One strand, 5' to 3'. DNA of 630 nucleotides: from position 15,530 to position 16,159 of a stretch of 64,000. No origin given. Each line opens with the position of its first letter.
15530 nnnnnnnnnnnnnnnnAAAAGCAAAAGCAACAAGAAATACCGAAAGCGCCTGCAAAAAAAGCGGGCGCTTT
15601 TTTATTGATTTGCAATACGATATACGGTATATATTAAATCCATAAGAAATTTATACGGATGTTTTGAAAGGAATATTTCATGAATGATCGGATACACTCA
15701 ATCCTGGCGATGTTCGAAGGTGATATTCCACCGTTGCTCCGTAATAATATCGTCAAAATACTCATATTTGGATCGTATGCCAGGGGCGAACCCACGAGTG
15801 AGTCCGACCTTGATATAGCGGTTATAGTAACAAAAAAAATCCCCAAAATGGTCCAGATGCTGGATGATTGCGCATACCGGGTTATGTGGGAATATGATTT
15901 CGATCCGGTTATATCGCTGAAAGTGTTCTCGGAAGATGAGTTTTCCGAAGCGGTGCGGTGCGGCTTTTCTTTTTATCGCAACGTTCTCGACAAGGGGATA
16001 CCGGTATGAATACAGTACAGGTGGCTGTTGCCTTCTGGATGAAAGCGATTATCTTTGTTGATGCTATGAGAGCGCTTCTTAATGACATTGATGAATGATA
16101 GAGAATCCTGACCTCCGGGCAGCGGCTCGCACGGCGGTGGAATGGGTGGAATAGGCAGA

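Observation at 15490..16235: MNT toxin-antitoxin-type cassette inserted behind groEL with a 110-bp duplication of the groEL 3' end and terminator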

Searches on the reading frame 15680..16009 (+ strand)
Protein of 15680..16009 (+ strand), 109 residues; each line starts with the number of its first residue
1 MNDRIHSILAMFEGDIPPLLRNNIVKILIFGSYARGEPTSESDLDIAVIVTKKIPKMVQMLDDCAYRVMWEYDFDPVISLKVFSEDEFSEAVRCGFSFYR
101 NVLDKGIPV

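Call 6: search_protein_families(library=pfam, proteins=[window:15680-16009:+], max_evalue=1)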
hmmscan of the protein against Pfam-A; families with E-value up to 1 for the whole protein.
window:15680-16009:+ (109 aa): 5 families
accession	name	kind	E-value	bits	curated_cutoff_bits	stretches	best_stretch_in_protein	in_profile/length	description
PF18765.7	Polbeta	-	8e-10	39.2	26.9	1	22-67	11-58/93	Polymerase beta, Nucleotidyltransferase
PF01909.29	NTP_transf_2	-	5.9e-08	33.4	21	1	24-53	14-43/93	Nucleotidyltransferase domain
PF03445.19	DUF294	-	0.0019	18.5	21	1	27-68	52-94/138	Putative nucleotidyltransferase DUF294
PF22600.2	MTPAP-like_central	-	0.052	14.1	27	1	25-53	40-68/139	Poly(A) RNA polymerase, mitochondrial-like, central palm domain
PF14792.12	DNA_pol_B_palm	-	0.15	12.7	25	1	25-53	25-50/113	DNA polymerase beta palm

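Call 8: find_encoding_contigs(protein=window:15680-16009:+, flank=10000, max_places=10)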
Protein window:15680-16009:+ (109 aa): 1 contig read that carries it; 1 place shown.
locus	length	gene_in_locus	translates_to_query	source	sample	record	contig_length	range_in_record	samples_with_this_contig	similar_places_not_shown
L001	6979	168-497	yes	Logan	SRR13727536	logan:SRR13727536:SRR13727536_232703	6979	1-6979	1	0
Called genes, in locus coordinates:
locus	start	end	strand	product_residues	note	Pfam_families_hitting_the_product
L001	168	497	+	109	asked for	PF18765:Polbeta, PF01909:NTP_transf_2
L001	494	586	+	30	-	-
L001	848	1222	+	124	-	PF03965:Penicillinase_R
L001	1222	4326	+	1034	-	PF05569:Peptidase_M56, PF26550:Tricorn_2nd (faint), PF07676:PD40 (faint), PF26549:Tricorn_N (weak), PF13860:FlgD_ig, PF18962:Por_Secre_tail (weak)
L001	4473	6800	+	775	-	PF26549:Tricorn_N (faint), PF26550:Tricorn_2nd (faint), PF07676:PD40 (faint), PF25174:Beta-prop_THOC3 (faint), PF13860:FlgD_ig (weak)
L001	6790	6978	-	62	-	?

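Call 12: find_homologous_proteins(query=window:15680-16009:+)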
Query window:15680-16009:+ (109 aa): 35 proteins with E <= 0.001 among 43 candidates.
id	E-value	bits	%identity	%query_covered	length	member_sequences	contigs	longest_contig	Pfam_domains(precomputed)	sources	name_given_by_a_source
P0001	1.6e-66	239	100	100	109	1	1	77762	PF18765.8,PF01909.30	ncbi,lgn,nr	ncbi:MAG: nucleotidyltransferase domain-containing protein [Candidatus Latescibacter sp.]|nr:nucleot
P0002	7.2e-56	205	85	100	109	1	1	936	PF18765.8,PF01909.30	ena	-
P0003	5.1e-50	186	80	100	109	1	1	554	PF18765.8,PF01909.30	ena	-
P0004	7.0e-43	163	72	100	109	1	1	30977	PF18765.8,PF01909.30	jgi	jgi:uncharacterized protein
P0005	2.5e-38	148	66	100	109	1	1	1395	PF18765.8,PF01909.30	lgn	-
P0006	1.6e-36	143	61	100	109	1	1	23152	PF18765.8,PF01909.30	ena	-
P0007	1.6e-28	117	59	91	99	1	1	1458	PF18765.8,PF01909.30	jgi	jgi:uncharacterized protein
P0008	1.4e-26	111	53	95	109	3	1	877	PF18765.8,PF01909.30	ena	-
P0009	2.0e-26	110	55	94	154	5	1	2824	PF18765.8,PF01909.30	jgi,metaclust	metaclust:\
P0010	2.2e-26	110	53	95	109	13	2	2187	PF18765.8,PF01909.30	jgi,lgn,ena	-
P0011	8.7e-26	108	50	100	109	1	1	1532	PF18765.8,PF01909.30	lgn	-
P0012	1.1e-25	108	52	86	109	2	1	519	PF18765.8,PF01909.30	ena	-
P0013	3.1e-25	106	53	94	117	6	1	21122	PF18765.8,PF01909.30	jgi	-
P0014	1.7e-24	104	53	94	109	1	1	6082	PF18765.8,PF01909.30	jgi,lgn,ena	-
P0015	3.1e-24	103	43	100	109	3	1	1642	PF01909.30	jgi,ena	jgi:predicted nucleotidyltransferase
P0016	4.7e-24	102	52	94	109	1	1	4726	PF18765.8,PF01909.30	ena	-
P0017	6.5e-24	102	46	100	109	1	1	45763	PF18765.8,PF01909.30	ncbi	-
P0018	1.4e-23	101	45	100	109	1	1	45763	PF18765.8,PF01909.30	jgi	jgi:predicted nucleotidyltransferase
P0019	2.2e-23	100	50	84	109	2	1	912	PF18765.8,PF01909.30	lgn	-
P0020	2.9e-23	100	46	100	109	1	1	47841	PF18765.8,PF01909.30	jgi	jgi:predicted nucleotidyltransferase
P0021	3.4e-23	100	45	100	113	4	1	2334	PF18765.8,PF01909.30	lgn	-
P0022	3.9e-23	99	42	100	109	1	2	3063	PF18765.8,PF01909.30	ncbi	-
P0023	4.6e-23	99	44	100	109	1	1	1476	PF18765.8,PF01909.30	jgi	-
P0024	4.7e-23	99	49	86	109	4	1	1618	PF18765.8,PF01909.30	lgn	-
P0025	6.6e-23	99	45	100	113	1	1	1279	PF18765.8,PF01909.30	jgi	jgi:uncharacterized protein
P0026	9.3e-23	98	42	100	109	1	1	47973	PF18765.8,PF01909.30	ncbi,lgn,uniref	ncbi:nucleotidyltransferase domain-containing protein [Geoalkalibacter halelectricus]|uniref:nucleot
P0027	2.3e-22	97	40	100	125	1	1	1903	PF18765.8,PF01909.30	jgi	-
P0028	2.6e-22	97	48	86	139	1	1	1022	PF18765.8,PF01909.30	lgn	-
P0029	5.7e-22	96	45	100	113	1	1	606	PF18765.8,PF01909.30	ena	-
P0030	3.3e-21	93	40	100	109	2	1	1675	PF01909.30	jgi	-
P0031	2.4e-19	87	39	100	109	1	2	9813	PF18765.8,PF01909.30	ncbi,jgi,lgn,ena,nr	ncbi:MAG TPA: hypothetical protein DCY12_03115 [Candidatus Atribacteria bacterium]|nr:hypothetical p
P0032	2.3e-17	81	41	100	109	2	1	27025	PF18765.8,PF01909.30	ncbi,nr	ncbi:MAG: nucleotidyltransferase domain-containing protein [Nitrospirae bacterium]|nr:nucleotidyltra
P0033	3.5e-17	80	38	100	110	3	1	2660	PF18765.8,PF01909.30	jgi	jgi:predicted nucleotidyltransferase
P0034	1.1e-16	79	42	92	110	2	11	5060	PF18765.8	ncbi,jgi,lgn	jgi:predicted nucleotidyltransferase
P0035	1.5e-13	69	41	79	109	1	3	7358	PF18765.8,PF01909.30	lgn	-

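Call 13: find_encoding_contigs(protein=P0004, flank=6000, max_places=4)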
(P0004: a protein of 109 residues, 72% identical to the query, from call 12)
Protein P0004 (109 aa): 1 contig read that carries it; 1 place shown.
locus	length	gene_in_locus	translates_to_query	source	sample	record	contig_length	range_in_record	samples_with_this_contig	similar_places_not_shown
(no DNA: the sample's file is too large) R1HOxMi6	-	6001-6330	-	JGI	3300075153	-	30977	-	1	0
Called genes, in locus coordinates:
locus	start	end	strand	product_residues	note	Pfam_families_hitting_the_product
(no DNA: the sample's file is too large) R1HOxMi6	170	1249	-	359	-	PF01208:URO-D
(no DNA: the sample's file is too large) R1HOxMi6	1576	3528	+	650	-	PF00012:HSP70, PF06723:MreB_Mbl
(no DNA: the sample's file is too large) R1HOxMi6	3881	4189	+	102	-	PF00166:Cpn10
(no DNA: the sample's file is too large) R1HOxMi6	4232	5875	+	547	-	PF00118:Cpn60_TCP1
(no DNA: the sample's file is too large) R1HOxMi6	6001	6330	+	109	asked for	PF01909:NTP_transf_2, PF18765:Polbeta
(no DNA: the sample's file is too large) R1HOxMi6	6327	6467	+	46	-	-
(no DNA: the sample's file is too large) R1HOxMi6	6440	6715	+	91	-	PF05168:HEPN (weak)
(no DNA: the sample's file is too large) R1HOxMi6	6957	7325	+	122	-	PF03965:Penicillinase_R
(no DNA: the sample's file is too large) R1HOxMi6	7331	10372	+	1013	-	PF05569:Peptidase_M56, PF26550:Tricorn_2nd (faint), PF13860:FlgD_ig (faint), PF07676:PD40 (faint), PF26549:Tricorn_N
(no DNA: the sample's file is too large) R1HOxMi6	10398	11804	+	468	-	PF07676:PD40 (faint), PF26549:Tricorn_N (faint), PF13860:FlgD_ig, PF18962:Por_Secre_tail (weak)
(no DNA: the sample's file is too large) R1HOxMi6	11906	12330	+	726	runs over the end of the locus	PF16819:DUF5074 (faint), PF24684:Vgb_lyase (faint), PF07494:Reg_prop (faint), PF13860:FlgD_ig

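Call 14: find_encoding_contigs(protein=P0006, flank=6000, max_places=4)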
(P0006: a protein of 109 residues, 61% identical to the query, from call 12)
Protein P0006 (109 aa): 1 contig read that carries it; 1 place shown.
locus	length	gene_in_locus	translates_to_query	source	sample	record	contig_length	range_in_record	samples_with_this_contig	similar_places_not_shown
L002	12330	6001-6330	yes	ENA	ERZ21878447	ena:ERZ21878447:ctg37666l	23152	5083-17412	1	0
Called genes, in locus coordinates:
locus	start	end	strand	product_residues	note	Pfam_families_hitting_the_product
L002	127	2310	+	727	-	PF01512:Complex1_51K, PF10531:SLBB (faint), PF12797:Fer4_2 (faint), PF10589:NADH_4Fe-4S, PF12838:Fer4_7 (weak), PF13237:Fer4_10 (weak), PF00037:Fer4 (weak), PF12837:Fer4_6 (weak)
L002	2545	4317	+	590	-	PF00111:Fer2, PF13510:Fer2_4, PF10588:NADH-G_4Fe-4S_3, PF22117:Fer4_Nqo3 (weak), PF12838:Fer4_7, PF00037:Fer4 (weak), PF02906:Fe_hyd_lg_C, PF02256:Fe_hyd_SSU, +4 more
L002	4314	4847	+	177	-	PF01257:2Fe-2S_thioredx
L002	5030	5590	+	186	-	PF01936:NYN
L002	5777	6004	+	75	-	PF09720:Unstab_antitox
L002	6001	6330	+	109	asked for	PF01909:NTP_transf_2, PF18765:Polbeta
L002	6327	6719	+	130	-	PF05168:HEPN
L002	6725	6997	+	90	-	PF10387:DUF2442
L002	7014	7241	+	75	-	PF04255:DUF433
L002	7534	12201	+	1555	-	PF25778:DUF7948, PF06739:SBBP, PF21471:Reelin_subrepeat-B (faint), PF10342:Kre9_KNH (faint), PF00963:Cohesin, PF00404:Dockerin_1 (faint), PF00963:Cohesin, PF18962:Por_Secre_tail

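Call 15: find_encoding_contigs(protein=P0002, flank=6000, max_places=4)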
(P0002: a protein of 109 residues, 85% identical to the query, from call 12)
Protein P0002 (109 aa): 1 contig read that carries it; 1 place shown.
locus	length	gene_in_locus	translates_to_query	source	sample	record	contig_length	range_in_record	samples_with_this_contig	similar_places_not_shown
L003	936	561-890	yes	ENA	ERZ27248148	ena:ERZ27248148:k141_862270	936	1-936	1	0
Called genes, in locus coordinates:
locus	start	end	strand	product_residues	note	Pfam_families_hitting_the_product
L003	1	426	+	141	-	?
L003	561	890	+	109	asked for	PF01909:NTP_transf_2, PF18765:Polbeta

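Call 45: search_protein_families(library=ncbifam, proteins=[window:15680-16009:+, L002:6327-6719:+], max_evalue=1)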
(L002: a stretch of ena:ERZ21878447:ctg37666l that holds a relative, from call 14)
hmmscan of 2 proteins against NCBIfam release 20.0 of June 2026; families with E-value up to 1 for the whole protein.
window:15680-16009:+ (109 aa): 9 families
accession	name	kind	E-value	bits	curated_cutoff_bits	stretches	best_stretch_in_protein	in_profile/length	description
NF047752.1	MntA_antitoxin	equivalog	1.6e-08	34.4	60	1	23-54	6-36/106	type VII toxin-antitoxin system MntA family adenylyltransferase antitoxin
NF051895.1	anti_phage_HalB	equivalog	0.00013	21.6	190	1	27-58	2-33/211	anti-phage Hailong system nucleotidyltransferase HalB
NF012212.1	ANT_9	subfamily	0.00062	19.1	340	1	18-57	15-54/249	aminoglycoside nucleotidyltransferase ANT(9)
NF028535.0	ANT_4p_II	subfamily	0.00088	18.6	350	1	23-53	18-48/251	ANT(4')-II family aminoglycoside nucleotidyltransferase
NF033220.1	ANT_3pp_II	equivalog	0.011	15.1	400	1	13-55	11-53/258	ANT(3'')-II family aminoglycoside nucleotidyltransferase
NF002895.0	PRK03381.1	equivalog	0.021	12.9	631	1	25-72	59-106/782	[protein-PII] uridylyltransferase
NF002487.0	PRK01759.1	equivalog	0.14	10.3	890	1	23-85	63-125/862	bifunctional uridylyltransferase/uridylyl-removing protein GlnD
NF000119.1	linco_LnuF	exception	0.15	11.3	450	1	23-52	19-48/273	lincosamide nucleotidyltransferase Lnu(F)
TIGR01693.1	UTase_glnD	equivalog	0.29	9.2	519.4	1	28-75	47-94/850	[protein-PII] uridylyltransferase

L002:6327-6719:+ (130 aa): 0 families

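Call 59: search_protein_families(library=padloc, proteins=[window:15680-16009:+, L002:6327-6719:+], max_evalue=0.01)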
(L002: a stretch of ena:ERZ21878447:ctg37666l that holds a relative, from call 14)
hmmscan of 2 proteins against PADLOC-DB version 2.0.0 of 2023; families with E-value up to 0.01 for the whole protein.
window:15680-16009:+ (109 aa): 11 families
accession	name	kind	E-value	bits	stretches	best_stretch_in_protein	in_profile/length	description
PDLC04903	PDC-S09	-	7.1e-16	56.5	1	2-107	4-106/108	-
PDLC04907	PDC-S09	-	1e-09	36.5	1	22-74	25-80/114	-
PDLC04906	PDC-S09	-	5.4e-09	34.3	1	8-56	7-56/98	-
PDLC04368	PDC-M05A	-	1e-08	33.3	1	21-105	104-183/201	-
PDLC04901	PDC-S09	-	4.5e-08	31.9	1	21-77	18-74/126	-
PDLC04904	PDC-S09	-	2.5e-07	28.9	1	21-54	22-55/104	-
PDLC04369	PDC-M05A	-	3.3e-07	28.1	1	15-105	94-179/201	-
PDLC04902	PDC-S09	-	4.9e-06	24.8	1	21-55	18-52/97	-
PDLC04778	PDC-M70A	-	0.00019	18.8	1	22-50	46-73/355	-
PDLC04905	PDC-S09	-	0.0037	15.6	1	23-56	20-54/101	-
PDLC04372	PDC-M05A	-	0.0042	15.4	1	20-103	72-150/167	-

L002:6327-6719:+ (130 aa): 2 families
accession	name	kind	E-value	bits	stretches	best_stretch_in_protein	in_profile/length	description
PDLC02923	HEPN_IX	-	0.00079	17.6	0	66-101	87-122/161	-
PDLC04374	PDC-M05B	-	0.006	14.8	1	35-126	50-141/146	-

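Call 64: search_protein_families(library=pfam, proteins=[L002:6327-6719:+], max_evalue=0.01)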
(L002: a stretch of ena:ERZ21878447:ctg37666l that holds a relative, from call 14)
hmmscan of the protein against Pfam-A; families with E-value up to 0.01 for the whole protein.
L002:6327-6719:+ (130 aa): 2 families
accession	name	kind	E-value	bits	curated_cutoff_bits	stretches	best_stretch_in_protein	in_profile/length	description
PF05168.19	HEPN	-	1.1e-13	51.8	22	1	6-123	2-111/117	HEPN domain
PF05942.16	PaREP1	-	0.00054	20.3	24.4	1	9-56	3-50/115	Archaeal PaREP1/PaREP8 family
